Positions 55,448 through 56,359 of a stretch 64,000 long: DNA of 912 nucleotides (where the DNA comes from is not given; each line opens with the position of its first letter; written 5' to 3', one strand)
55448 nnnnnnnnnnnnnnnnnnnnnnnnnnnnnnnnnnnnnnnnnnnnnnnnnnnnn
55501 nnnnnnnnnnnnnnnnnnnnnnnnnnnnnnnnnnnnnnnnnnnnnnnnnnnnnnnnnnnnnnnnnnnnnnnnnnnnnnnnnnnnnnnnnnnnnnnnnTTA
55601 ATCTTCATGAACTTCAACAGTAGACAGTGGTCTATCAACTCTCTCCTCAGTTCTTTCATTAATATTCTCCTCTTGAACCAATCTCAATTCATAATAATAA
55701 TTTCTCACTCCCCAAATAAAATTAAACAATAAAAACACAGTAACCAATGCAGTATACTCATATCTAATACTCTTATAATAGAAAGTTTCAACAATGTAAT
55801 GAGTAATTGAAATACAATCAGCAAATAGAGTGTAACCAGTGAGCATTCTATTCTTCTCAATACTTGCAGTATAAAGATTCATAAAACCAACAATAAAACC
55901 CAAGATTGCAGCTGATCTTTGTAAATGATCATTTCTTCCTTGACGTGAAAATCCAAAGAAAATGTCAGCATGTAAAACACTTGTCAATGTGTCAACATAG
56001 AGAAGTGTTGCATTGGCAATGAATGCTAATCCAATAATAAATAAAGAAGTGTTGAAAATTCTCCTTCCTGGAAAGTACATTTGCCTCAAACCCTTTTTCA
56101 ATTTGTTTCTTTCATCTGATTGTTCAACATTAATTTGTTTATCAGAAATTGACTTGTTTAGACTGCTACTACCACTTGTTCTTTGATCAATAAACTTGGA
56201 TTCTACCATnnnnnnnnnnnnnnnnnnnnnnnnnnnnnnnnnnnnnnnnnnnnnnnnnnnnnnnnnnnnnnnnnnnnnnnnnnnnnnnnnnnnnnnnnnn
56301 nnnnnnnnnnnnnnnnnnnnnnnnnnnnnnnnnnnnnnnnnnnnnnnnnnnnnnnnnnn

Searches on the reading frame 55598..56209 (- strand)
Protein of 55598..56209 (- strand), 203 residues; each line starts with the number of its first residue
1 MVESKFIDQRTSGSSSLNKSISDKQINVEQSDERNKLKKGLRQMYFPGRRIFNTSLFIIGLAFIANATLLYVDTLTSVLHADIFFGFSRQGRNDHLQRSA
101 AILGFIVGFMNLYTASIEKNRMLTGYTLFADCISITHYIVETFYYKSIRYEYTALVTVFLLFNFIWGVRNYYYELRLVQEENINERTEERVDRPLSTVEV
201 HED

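Call 25: search_protein_families(library=pfam, proteins=[window:55598-56209:-], max_evalue=0.1)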
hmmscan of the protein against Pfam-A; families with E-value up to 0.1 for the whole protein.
window:55598-56209:- (203 aa): 1 family
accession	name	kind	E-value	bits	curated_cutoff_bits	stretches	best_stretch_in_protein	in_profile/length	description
PF03694.18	Erg28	-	0.00024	21.8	22.2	1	56-157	5-102/111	Erg28 like protein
